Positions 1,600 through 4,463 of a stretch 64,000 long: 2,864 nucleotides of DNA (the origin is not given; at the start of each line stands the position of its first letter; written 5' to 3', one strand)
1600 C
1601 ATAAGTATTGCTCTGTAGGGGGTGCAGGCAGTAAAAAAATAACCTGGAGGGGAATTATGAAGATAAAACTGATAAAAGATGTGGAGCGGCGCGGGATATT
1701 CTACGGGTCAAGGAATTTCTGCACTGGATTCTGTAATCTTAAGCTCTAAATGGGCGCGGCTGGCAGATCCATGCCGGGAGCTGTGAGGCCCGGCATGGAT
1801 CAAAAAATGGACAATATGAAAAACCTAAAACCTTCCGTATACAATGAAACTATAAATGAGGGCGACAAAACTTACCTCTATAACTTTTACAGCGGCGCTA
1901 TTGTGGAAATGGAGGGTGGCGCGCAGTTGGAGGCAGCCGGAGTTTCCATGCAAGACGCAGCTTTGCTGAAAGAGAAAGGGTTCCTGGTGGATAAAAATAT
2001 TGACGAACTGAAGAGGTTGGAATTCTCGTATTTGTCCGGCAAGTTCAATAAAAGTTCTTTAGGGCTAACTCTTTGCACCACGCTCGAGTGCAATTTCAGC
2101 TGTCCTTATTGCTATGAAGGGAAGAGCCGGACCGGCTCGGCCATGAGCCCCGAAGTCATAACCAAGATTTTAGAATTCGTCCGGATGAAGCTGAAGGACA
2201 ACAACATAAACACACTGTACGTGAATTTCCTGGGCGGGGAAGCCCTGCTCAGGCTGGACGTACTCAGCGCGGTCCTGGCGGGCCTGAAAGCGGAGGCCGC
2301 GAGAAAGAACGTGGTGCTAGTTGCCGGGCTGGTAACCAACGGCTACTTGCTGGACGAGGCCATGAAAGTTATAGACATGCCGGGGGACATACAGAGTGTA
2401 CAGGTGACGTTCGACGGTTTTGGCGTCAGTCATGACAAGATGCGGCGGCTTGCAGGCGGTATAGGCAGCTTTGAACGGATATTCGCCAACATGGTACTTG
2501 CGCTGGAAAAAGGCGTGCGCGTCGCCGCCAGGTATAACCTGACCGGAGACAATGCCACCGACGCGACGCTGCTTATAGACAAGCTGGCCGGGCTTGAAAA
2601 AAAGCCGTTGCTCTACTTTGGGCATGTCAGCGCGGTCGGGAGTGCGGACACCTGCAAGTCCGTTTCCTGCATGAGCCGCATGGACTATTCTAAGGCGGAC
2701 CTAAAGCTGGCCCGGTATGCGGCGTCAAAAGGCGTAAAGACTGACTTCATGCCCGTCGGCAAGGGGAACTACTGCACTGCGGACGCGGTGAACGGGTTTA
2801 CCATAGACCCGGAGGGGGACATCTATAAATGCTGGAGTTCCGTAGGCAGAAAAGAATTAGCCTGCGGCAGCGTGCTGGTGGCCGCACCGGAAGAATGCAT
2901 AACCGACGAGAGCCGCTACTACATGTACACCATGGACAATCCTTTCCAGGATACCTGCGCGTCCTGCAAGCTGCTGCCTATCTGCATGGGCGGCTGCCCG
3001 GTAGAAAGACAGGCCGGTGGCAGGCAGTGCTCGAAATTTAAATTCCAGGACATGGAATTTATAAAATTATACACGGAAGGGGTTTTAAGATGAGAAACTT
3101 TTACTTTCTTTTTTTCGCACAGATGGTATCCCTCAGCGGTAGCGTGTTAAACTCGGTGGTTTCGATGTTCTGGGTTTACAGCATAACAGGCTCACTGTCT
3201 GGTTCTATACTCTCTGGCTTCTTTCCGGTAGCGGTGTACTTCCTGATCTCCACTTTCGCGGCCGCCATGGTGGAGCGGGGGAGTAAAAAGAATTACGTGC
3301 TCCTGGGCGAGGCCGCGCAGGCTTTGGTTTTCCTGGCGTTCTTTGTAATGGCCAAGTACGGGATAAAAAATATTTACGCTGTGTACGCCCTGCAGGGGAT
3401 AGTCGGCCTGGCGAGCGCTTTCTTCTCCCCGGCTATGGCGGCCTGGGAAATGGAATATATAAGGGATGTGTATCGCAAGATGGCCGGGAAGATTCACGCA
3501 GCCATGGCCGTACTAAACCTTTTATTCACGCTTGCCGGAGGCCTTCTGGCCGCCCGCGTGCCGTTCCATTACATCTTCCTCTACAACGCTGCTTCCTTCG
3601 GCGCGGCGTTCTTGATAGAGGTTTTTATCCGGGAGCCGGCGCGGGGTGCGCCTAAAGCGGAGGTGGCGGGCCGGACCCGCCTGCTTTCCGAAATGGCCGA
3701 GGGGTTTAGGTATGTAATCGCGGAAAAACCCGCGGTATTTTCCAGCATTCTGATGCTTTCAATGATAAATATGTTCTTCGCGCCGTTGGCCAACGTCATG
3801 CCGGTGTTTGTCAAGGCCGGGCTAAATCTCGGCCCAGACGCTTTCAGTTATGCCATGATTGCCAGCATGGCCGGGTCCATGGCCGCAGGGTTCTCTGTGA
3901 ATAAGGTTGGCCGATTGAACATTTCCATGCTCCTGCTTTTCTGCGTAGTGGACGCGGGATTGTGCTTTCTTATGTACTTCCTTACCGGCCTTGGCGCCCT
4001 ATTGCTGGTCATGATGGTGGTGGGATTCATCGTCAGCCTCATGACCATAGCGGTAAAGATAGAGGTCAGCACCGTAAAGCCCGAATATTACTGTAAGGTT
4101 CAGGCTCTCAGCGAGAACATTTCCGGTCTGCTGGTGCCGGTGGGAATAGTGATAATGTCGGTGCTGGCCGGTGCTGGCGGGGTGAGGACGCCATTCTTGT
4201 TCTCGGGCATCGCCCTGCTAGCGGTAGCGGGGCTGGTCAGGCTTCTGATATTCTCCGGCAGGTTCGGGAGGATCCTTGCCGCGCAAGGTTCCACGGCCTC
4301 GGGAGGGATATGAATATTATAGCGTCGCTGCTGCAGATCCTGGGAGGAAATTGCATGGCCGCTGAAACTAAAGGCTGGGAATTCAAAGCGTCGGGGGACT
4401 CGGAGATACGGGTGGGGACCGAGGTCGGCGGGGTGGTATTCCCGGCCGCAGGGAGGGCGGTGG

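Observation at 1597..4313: Sigma-54-driven RiPP-like cassette: 30-aa Cys peptide + RRE-like radical SAM/SPASM enzyme + MFS transporter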

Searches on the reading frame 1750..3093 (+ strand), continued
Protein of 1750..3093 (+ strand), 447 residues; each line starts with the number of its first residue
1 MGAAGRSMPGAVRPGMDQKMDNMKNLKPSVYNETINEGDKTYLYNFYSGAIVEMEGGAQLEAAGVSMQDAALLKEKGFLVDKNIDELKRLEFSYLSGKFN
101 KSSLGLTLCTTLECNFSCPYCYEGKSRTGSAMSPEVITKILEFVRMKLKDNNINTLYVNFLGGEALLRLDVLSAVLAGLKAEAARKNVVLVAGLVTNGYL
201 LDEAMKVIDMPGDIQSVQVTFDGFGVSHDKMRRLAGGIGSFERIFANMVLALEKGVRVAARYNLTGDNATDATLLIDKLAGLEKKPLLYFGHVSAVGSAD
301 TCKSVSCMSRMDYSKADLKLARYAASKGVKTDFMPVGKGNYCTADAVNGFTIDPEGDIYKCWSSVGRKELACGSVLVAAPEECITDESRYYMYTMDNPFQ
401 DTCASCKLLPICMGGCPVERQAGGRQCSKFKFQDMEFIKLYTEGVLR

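Call 62: search_protein_families(library=ncbifam, proteins=[L094:831-2270:+, L094:2264-3946:+, L001:11807-12883:+], max_evalue=0.01)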
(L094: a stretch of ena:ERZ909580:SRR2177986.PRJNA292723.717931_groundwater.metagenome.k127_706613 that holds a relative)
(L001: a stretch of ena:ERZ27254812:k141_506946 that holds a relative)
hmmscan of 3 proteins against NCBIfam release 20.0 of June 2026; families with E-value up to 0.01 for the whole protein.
L094:831-2270:+ (479 aa): 0 families

L094:2264-3946:+ (560 aa): 77 families (the best 25 are shown)
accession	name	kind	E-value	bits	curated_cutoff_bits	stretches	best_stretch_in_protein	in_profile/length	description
NF008468.0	PRK11360.1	equivalog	4.3e-27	94.7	646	1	239-452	396-610/616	two-component system sensor histidine kinase AtoS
NF007688.0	PRK10364.1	equivalog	6.8e-23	81.1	479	1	238-450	239-451/460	two-component system sensor histidine kinase ZraS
TIGR02916.1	PEP_his_kin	equivalog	3.7e-22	78.7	300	1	274-449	517-679/679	XrtA/PEP-CTERM system histidine kinase PrsK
TIGR02966.1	phoR_proteo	equivalog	4e-22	78.7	334.2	1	238-447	113-332/333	phosphate regulon sensor histidine kinase PhoR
NF008312.0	PRK11100.1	equivalog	1.1e-20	74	356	1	197-450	214-474/477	two-component system sensor histidine kinase CreC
NF041735.1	hist_kin_RppB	equivalog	8.9e-20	70.9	400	1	242-449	219-438/438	two-component system sensor histidine kinase RppB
NF010411.0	PRK13837.1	equivalog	1.9e-18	65.9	647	1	276-452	494-677/828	two-component system VirA-like sensor kinase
NF040691.1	MtrAB_MtrB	equivalog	5.1e-18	65.4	450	1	219-454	253-496/507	MtrAB system histidine kinase MtrB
NF047874.1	MASE3_PAS_HK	subfamily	4.3e-17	62.1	560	1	322-450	492-625/655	MASE3 domain-containing sensor histidine kinase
NF046044.1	PnpS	equivalog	5.4e-17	61.9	400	1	236-449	167-390/390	two-component system histidine kinase PnpS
NF033092.0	HK_WalK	equivalog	2.5e-16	59.4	725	1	242-449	375-593/594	cell wall metabolism sensor histidine kinase WalK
NF012163.2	BaeS_SmeS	equivalog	2.8e-16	59.5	500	1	124-449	139-457/457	sensor histidine kinase efflux regulator BaeS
NF053867.1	SprKinKinDBac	equivalog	3.7e-16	58.6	775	1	228-450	275-497/500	sporulation kinase KinD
TIGR02956.1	TMAO_torS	equivalog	3.9e-16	58.3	676.5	1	191-452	413-684/967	TMAO reductase system sensor histidine kinase/response regulator TorS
NF045595.1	HK_scytonemin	equivalog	1.5e-15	56.6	865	1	272-451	457-636/637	scytonemin biosynthesis sensor histidine kinase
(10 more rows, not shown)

L001:11807-12883:+ (358 aa): 73 families (the best 25 are shown)
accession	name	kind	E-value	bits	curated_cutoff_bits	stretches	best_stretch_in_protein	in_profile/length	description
TIGR03942.1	sulfatase_rSAM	equivalog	7.9e-45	153.5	349.45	1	9-292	2-294/363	anaerobic sulfatase maturase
NF041298.1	rSAM_mat_DynA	equivalog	3.1e-43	148.1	450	1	10-293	4-295/356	dynobactin maturation radical SAM/SPASM protein DynA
NF010308.0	PRK13745.1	equivalog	1.2e-34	119.9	484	1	6-292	12-322/412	anaerobic sulfatase-maturation protein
NF010321.0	PRK13758.1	equivalog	1.3e-29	103.5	441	1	5-295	2-304/370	anaerobic sulfatase-maturase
TIGR04261.1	rSAM_GlyRichRpt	subfamily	3.2e-25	88.9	310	1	18-181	7-175/363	cyclophane-forming radical SAM/SPASM peptide maturase GrrM/OscB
NF041718.1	rSAM_phane_AMC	equivalog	9.8e-24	84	425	1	9-184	8-180/362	cyclophane-forming radical SAM peptide maturase AmcB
NF041707.1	rSAM_YhhB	equivalog_domain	2.3e-22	79.4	445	1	14-185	8-188/369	cyclophane-forming radical SAM/SPASM peptide maturase YhhB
TIGR04083.1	rSAM_pep_methan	hypoth_equivalog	9.2e-22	77.4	300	1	17-220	9-205/376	TIGR04083 family peptide-modifying radical SAM enzyme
TIGR04068.1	rSAM_ocin_clost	equivalog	2.1e-21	76.4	500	1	5-153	81-234/462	Cys-rich peptide radical SAM maturase CcpM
NF047865.1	rSAM_PapB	equivalog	7.4e-21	74.7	340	1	14-282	9-281/330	PapB family radical SAM/SPASM ranthipeptide maturase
TIGR04051.1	rSAM_NirJ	equivalog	1.1e-19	70.6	515.45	1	10-182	4-166/354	heme d1 biosynthesis radical SAM protein NirJ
TIGR04054.1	rSAM_NirJ1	equivalog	6.3e-19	67.8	650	1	14-183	42-201/387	putative heme d1 biosynthesis radical SAM protein NirJ1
TIGR03978.1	rSAM_paired_1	equivalog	1.3e-18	67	370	1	14-182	89-260/466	His-Xaa-Ser system radical SAM maturase HxsB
TIGR04163.1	rSAM_cobopep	equivalog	1.5e-18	66.8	375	1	15-181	71-237/428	peptide-modifying radical SAM enzyme CbpB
TIGR02666.1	moaA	equivalog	6.5e-18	64.8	284.05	1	14-181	16-182/336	GTP 3',8-cyclase MoaA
TIGR04463.1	rSAM_vs_C_rich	equivalog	1.4e-15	57.1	525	1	6-182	81-259/438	TIGR04463 family radical SAM/SPASM RiPP maturase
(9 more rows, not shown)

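Call 70: search_protein_representatives(protein=window:1816-3090:+)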
Query: 425 residues. Proteins with E-value up to 0.001 (for the whole library): 19098; up to 1e-10: 8089; up to 1e-30: 1350. The best 150 are listed.
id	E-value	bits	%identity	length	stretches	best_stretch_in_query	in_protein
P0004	1.4e-177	607.2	61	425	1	1-422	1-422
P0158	1.8e-91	323.6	40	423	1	5-421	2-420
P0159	4.2e-67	243.3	31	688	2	62-396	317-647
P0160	3.0e-58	214.1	33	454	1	2-423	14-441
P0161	5.1e-58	213.4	36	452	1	4-417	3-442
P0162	8.4e-57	209.4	35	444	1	48-419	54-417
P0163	9.7e-57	209.2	36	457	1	4-422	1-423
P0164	2.7e-56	207.7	36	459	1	10-416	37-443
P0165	4.9e-56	206.9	34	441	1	53-419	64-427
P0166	1.6e-55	205.2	37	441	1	51-417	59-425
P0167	2.4e-55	204.6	34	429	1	51-420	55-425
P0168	2.5e-55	204.5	32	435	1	51-417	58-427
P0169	4.5e-55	203.7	34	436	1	17-411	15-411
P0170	5.6e-55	203.4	34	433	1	52-413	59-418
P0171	6.3e-55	203.2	33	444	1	3-402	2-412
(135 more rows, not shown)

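Call 72: find_encoding_contigs(protein=P0158, flank=6000, max_places=2)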
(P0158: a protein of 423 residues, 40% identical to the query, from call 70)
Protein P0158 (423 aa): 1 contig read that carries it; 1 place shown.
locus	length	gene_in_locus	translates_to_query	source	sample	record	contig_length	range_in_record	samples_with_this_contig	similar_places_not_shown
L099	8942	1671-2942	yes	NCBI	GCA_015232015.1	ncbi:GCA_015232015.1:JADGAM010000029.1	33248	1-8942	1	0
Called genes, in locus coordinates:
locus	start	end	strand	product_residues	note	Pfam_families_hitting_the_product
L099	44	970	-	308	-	PF13673:Acetyltransf_10 (weak), PF00583:Acetyltransf_1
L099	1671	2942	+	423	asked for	PF04055:Radical_SAM, PF13353:Fer4_12 (weak)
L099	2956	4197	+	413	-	PF05977:MFS_3 (weak), PF07690:MFS_1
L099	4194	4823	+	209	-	-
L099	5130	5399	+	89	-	-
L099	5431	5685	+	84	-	-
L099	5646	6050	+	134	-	PF04545:Sigma70_r4 (faint)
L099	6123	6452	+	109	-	-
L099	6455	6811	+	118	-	PF04956:TrbC (weak)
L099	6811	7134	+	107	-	-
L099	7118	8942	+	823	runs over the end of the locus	PF11130:TraC_F_IV (weak), PF19044:P-loop_TraG, PF12846:AAA_10 (weak)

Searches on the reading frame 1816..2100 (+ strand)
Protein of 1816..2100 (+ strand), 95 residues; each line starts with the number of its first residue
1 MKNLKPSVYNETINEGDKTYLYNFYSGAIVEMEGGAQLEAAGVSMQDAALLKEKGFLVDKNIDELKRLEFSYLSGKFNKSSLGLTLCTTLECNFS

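Call 19: search_protein_families(library=pfam, proteins=[window:1816-2100:+], max_evalue=0.1)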
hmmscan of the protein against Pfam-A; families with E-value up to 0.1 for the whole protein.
window:1816-2100:+ (95 aa): 0 families

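Call 38: search_solved_structures(query=A3, max_evalue=10, show_alignments=3)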
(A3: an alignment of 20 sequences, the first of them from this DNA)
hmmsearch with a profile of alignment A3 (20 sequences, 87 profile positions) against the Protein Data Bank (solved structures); distinct sequences matched with E-value up to 10: 9.
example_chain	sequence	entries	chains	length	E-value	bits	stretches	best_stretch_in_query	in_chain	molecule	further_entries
8vpo_A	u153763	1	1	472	0.014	19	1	4-77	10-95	Radical SAM core domain-containing protein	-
6wmr_S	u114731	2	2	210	0.39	14.4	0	25-60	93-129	Stringent starvation protein A | Glutathione S-transferase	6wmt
5u51_C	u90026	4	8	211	0.4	14.3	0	25-60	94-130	Stringent starvation protein A | Stringent starvation protein A, regulator of transcription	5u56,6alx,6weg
7bi7_A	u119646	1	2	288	1.4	12.6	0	46-75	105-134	FeMo cofactor biosynthesis protein NifB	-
7jmb_A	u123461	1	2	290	1.4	12.6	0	46-75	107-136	Nitrogenase iron-molybdenum cofactor biosynthesis protein NifB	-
7jma_A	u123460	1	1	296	1.5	12.5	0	46-75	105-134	Nitrogenase iron-molybdenum cofactor biosynthesis protein NifB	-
4kxr_C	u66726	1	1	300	2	12.1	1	46-80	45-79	EspG5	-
5xfs_C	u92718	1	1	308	2.1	12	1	46-80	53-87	ESX-5 secretion-associated protein EspG5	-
4w4l_C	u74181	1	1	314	2.2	12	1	46-80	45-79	EspG5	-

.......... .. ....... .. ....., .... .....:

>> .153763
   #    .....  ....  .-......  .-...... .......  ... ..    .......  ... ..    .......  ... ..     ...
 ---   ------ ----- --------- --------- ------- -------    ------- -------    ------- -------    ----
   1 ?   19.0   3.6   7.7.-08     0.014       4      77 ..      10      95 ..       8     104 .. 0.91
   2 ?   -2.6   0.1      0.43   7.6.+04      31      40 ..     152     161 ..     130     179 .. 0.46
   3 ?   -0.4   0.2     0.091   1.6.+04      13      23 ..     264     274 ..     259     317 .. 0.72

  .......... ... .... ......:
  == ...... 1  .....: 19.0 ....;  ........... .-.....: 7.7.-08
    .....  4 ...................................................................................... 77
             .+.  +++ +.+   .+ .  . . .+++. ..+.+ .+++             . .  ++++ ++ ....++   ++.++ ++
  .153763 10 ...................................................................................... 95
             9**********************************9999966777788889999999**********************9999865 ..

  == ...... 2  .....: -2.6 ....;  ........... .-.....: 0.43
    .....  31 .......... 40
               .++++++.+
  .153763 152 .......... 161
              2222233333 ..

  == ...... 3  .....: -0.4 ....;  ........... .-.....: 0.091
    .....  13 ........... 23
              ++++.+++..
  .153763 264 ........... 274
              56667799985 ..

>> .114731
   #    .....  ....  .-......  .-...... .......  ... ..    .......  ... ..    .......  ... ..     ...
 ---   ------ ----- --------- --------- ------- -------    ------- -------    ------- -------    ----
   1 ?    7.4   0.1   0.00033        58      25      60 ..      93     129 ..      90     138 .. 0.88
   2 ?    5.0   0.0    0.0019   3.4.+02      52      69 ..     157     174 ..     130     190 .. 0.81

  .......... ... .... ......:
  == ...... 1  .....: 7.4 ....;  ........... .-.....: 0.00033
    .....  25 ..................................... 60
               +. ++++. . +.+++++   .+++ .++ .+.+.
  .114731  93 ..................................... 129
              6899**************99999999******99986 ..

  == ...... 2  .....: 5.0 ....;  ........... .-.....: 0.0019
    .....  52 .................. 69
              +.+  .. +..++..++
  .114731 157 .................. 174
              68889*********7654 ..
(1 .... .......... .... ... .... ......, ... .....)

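Call 92: predict_structure(alignment_id=A3)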
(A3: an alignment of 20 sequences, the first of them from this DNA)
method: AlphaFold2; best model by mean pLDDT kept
length: 81 residues; sequences in the alignment: 20
mean_pLDDT: 84.2   pTM: 0.67
mean pLDDT of the five models: 84.2, 82.5, 82.4, 74.8, 72.6
residues with pLDDT >= 90: 36; 70-90: 30; 50-70: 14; < 50: 1
segments of 3 or more residues with pLDDT < 50: none
pLDDT, mean of each block of 10 residues (from residue 1): 84 90 92 72 80 91 90 77 50
secondary structure, 60 per line:
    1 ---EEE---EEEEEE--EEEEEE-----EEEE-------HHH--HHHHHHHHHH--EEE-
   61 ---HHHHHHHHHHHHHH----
elements in order: E4-6 E10-15 E18-23 E29-32 H45-54 E57-59 H64-77

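Call 94: fold_search(model_id=the predicted structure, library=pdb)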
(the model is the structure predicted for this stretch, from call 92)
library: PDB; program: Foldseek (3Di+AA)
matches with E <= 10: 465; with E <= 0.001: 0
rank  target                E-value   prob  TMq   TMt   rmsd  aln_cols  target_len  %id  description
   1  5v1v_A                2.1e-01  0.80  0.43  0.40   6.0        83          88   16  TbiB1 in Complex with the TbiA(alpha) Leader Peptide (released 2018-09-05)
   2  5v1u_A                2.9e-01  0.38  0.34  0.33  12.2        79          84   16  TbiB1 in Complex with the TbiA(beta) Leader Peptide (released 2018-09-05)
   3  5v1u_B                3.1e-01  0.28  0.32  0.30  12.1        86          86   16  TbiB1 in Complex with the TbiA(beta) Leader Peptide (released 2018-09-05)
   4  1rq0_B                3.1e-01  0.16  0.24  0.10   8.4        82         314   12  Crystal structure of peptide releasing factor 1 (released 2004-08-17)
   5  6hpb_C                3.8e-01  0.23  0.29  0.38   4.7        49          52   14  Crystal structure of the E.coli HicAB toxin-antitoxin complex (released 2019-09-18)
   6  6jx3_B                5.6e-01  0.30  0.34  0.32  10.6        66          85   15  Lasso peptide synthetase B1 complexed with the leader peptide (released 2019-06-26)
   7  5v1u_C                5.6e-01  0.18  0.32  0.31  12.7        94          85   11  TbiB1 in Complex with the TbiA(beta) Leader Peptide (released 2018-09-05)
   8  8t19_A                6.0e-01  0.38  0.39  0.37   6.3        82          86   13  RiPP precursor peptide recognition element (RRE) domain of Ocin-ThiF-like partner protein, PbtF, bound to an 8 residue (released 2024-06-12)
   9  5v1u_D                7.8e-01  0.21  0.35  0.34  11.9        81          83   20  TbiB1 in Complex with the TbiA(beta) Leader Peptide (released 2018-09-05)
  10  1k81_MODEL_1_A        1.2e+00  0.41  0.27  0.55   2.4        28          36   32  NMR Structure of the Zinc-Ribbon Domain within Translation Initiation Factor 2 Subunit beta (released 2002-04-24)
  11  3qhn_A                1.2e+00  0.16  0.29  0.07  11.0        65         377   17  Crystal analysis of the complex structure, E201A-cellotetraose, of endocellulase from pyrococcus horikoshii (released 2012-02-01)
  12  6gos_2                1.2e+00  0.13  0.31  0.11  10.3        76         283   20  E. coli Microcin synthetase McbBCD complex with pro-MccB17 bound (released 2019-01-30)
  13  5t3a                  1.2e+00  0.15  0.27  0.14   5.0        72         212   15  Maedi-Visna virus (MVV) integrase CCD-CTD (residues 60-275) (released 2017-01-18)
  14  5lq4_A                1.2e+00  0.11  0.25  0.07   7.3        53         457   17  The Structure of ThcOx, the First Oxidase Protein from the Cyanobactin Pathways (released 2016-11-09)
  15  8sok_B                1.3e+00  0.03  0.18  0.06  14.5        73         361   11  Cryo-EM structure of human CST bound to POT1(ESDL)/TPP1 in the presence of telomeric ssDNA (released 2023-06-07)
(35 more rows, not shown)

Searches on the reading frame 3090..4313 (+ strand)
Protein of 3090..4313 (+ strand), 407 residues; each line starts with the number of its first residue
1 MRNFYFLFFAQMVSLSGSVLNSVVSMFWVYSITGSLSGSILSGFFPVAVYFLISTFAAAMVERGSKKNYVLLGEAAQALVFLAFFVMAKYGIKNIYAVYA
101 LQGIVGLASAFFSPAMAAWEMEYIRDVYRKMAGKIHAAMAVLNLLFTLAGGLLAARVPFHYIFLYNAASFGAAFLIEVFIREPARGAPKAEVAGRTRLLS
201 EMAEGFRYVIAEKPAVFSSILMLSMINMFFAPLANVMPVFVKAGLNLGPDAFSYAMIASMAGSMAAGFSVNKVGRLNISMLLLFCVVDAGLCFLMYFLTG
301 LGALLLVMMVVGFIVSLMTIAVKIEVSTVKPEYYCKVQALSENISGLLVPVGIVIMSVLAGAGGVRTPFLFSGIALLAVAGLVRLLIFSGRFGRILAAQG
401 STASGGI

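Call 3: search_protein_families(library=ncbifam, proteins=[window:3090-4313:+], max_evalue=0.01)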
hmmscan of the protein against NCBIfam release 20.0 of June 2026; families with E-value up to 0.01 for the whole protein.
window:3090-4313:+ (407 aa): 6 families
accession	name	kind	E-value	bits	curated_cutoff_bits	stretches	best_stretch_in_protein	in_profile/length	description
TIGR00900.1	2A0121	subfamily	5.5e-28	98.3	319.6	1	4-360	1-360/364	H+ Antiporter protein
NF000051.1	macrolide_MefB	exception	7.1e-09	35.1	800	1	3-387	10-396/409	macrolide efflux MFS transporter Mef(B)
NF000245.1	macrolide_MefA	exception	2.4e-08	33.5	675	1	3-384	10-394/405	macrolide efflux MFS transporter Mef(A)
NF000154.1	macrolide_MefEN2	exception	4.2e-06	26.3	800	1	10-214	14-218/401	macrolide efflux MFS transporter Mef(En2)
TIGR00880.1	2_A_01_02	superfamily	0.00056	20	131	1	50-181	11-138/141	multidrug resistance protein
NF012178.0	tet_MFS_V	exception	0.0063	15.7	640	1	2-381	8-392/409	tetracycline efflux MFS transporter Tet(V)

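Call 4: search_protein_families(library=pfam, proteins=[window:3090-4313:+], max_evalue=0.01)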
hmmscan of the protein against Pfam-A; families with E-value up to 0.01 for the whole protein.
window:3090-4313:+ (407 aa): 1 family
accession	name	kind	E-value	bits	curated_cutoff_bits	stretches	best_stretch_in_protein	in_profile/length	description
PF07690.21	MFS_1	-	2.1e-16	60.2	33.4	2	12-321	7-314/347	Major Facilitator Superfamily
